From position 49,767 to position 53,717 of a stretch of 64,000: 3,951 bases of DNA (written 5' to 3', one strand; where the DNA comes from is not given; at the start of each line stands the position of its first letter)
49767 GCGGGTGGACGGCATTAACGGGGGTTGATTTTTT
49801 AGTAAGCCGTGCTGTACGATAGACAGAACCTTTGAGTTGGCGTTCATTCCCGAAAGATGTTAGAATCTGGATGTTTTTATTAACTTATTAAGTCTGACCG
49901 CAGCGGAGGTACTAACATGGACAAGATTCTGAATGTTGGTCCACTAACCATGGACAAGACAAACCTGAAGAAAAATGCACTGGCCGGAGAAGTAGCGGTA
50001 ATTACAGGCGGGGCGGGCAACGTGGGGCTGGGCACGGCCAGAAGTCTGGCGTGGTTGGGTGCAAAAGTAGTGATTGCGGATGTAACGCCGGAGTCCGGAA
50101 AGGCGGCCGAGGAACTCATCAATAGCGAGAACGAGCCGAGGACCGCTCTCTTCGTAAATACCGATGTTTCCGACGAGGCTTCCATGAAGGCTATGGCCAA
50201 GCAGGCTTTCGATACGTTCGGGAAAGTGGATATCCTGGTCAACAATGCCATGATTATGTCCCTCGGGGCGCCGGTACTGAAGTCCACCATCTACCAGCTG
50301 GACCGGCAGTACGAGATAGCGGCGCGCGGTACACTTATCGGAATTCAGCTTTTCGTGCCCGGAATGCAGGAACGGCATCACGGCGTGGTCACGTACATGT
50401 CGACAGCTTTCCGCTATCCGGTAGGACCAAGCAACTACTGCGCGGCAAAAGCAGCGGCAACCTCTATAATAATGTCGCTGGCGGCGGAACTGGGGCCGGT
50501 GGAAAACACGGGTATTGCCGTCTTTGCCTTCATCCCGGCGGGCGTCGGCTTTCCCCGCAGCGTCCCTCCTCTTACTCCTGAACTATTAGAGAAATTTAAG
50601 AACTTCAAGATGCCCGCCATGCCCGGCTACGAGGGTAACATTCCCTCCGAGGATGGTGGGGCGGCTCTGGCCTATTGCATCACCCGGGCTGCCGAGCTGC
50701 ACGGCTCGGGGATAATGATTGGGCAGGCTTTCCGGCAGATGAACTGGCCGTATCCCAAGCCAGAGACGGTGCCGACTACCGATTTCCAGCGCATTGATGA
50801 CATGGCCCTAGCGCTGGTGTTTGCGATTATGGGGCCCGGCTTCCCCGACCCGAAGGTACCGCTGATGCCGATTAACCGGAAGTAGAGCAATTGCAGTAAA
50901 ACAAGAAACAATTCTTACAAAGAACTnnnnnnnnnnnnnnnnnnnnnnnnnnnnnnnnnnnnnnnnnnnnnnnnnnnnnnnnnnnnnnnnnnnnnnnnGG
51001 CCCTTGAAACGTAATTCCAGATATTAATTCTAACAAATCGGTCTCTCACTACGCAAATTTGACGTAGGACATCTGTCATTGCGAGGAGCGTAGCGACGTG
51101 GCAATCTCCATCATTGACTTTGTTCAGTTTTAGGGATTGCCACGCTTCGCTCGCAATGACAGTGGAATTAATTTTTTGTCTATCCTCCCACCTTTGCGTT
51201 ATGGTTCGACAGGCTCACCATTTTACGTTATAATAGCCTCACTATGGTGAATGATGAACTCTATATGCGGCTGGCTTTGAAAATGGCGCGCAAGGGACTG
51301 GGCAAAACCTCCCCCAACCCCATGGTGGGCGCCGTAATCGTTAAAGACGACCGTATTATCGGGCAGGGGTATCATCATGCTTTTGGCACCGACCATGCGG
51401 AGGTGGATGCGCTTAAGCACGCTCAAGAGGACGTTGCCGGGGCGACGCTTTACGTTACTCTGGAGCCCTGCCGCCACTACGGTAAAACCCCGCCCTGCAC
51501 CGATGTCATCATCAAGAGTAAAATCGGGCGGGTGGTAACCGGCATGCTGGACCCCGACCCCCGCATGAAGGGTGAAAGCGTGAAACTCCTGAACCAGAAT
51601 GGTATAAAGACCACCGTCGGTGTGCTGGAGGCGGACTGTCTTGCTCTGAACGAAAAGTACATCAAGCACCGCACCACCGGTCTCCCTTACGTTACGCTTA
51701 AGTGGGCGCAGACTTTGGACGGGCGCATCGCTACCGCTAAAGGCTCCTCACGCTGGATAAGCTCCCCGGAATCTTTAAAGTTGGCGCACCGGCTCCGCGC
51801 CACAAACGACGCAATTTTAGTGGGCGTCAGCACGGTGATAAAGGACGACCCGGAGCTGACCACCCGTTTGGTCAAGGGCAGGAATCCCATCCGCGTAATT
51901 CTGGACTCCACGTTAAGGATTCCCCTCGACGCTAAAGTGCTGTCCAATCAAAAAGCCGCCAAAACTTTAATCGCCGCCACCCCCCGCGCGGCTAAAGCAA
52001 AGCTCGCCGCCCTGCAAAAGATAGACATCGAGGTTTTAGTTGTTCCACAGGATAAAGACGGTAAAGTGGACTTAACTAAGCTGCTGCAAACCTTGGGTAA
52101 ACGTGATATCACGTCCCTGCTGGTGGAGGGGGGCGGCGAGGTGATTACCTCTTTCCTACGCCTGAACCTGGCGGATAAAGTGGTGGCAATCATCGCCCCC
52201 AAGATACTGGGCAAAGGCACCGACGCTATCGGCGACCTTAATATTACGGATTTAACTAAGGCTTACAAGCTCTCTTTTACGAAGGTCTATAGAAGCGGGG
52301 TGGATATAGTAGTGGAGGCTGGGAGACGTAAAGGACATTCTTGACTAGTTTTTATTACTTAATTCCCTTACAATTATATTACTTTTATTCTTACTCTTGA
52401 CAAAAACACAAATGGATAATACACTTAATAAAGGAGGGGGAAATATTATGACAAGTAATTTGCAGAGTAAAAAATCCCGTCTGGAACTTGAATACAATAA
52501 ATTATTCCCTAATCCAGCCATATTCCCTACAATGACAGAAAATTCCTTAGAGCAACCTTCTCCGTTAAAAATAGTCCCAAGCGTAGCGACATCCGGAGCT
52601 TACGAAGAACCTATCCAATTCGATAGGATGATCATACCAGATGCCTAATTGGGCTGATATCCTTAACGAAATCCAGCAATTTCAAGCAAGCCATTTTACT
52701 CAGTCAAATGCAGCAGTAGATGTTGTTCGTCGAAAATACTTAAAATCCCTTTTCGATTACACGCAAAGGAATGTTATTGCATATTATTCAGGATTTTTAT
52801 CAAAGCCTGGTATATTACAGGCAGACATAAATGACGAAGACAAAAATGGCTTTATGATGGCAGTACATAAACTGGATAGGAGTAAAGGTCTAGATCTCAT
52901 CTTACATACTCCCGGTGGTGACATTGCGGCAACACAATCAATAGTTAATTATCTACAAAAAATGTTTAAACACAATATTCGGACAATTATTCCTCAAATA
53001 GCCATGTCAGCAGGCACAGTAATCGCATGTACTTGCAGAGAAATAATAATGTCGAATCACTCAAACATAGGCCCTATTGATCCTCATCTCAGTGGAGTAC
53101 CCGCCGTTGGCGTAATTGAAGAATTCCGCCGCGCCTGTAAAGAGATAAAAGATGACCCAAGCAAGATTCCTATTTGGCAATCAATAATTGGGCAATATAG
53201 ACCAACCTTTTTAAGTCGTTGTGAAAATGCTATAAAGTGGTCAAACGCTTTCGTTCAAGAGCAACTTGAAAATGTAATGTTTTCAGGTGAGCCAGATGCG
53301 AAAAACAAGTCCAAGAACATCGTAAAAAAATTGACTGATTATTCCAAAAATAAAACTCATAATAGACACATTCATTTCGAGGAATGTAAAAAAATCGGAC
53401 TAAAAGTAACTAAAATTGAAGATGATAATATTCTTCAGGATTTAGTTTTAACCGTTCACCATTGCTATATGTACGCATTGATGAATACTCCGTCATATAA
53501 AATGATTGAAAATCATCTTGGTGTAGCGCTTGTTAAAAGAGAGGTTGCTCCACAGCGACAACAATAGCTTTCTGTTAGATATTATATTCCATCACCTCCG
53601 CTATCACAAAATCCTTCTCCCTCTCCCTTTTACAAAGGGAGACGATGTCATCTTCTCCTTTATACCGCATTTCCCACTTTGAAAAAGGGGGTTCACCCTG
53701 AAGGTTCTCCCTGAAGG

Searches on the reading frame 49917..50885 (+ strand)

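Call 49: search_protein_families(library=ncbifam, proteins=[window:49917-50885:+], max_evalue=1e-10)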
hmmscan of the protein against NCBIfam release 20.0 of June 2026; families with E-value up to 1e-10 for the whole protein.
window:49917-50885:+ (322 aa): 155 families (the best 25 are shown)
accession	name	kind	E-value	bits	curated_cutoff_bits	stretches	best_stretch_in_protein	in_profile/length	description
NF005559.1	PRK07231.1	subfamily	8.3e-36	123.7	215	1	22-195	2-174/249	glucose 1-dehydrogenase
NF005878.0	PRK07825.1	subfamily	4.7e-30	104.9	287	1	19-208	4-185/278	short chain dehydrogenase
NF005853.0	PRK07774.1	equivalog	5e-30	104.7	303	1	21-207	3-185/250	SDR family oxidoreductase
NF004198.0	PRK05653.1-3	equivalog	1.1e-29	103.7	296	1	20-208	3-187/248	3-oxoacyl-ACP reductase FabG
NF005909.0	PRK07890.1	subfamily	3.4e-27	95.4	258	1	21-195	4-177/260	short chain dehydrogenase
NF005472.0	PRK07067.1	equivalog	3.2e-26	92.4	338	1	22-207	4-183/257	L-iditol 2-dehydrogenase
NF053702.1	TrHdxCHCADhChcB1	equivalog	5e-26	91.6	400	1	22-210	2-188/250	trans-4-hydroxycyclohexanecarboxylate dehydrogenase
NF006080.0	PRK08226.1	equivalog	2e-25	89.7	356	1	21-208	3-186/263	SDR family oxidoreductase UcpA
NF004526.0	PRK05872.1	subfamily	2.5e-25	89.2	276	1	18-202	4-186/297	short-chain dehydrogenase/reductase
NF004843.0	PRK06194.1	equivalog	3.7e-25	88.9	308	1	21-197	3-179/295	hypothetical protein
NF004514.1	PRK05855.1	equivalog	3.9e-25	88.5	455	1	14-208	303-494/578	SDR family oxidoreductase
NF006188.0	PRK08324.1-1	equivalog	1.2e-24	86.6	1152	1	18-210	414-602/679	bifunctional aldolase/short-chain dehydrogenase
TIGR02632.1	RhaD_aldol-ADH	equivalog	3.9e-24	85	567.75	1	18-210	408-599/676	bifunctional rhamnulose-1-phosphate aldolase/short-chain dehydrogenase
NF004713.0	PRK06057.1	equivalog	5.1e-24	85.1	404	1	20-213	5-192/257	3-oxoacyl-ACP reductase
TIGR02415.1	23BDH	subfamily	6.6e-24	84.7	304.35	1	26-209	2-182/254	acetoin reductase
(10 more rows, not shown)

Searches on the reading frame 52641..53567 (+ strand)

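Call 50: search_protein_families(library=ncbifam, proteins=[window:52641-53567:+], max_evalue=1e-10)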
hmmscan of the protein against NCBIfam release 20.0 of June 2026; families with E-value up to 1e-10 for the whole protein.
window:52641-53567:+ (308 aa): 1 family
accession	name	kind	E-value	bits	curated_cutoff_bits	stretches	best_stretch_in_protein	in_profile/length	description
NF047768.1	Clp_like_SDH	equivalog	3.3e-27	95.6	250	1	63-265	60-240/260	SDH family Clp fold serine proteinase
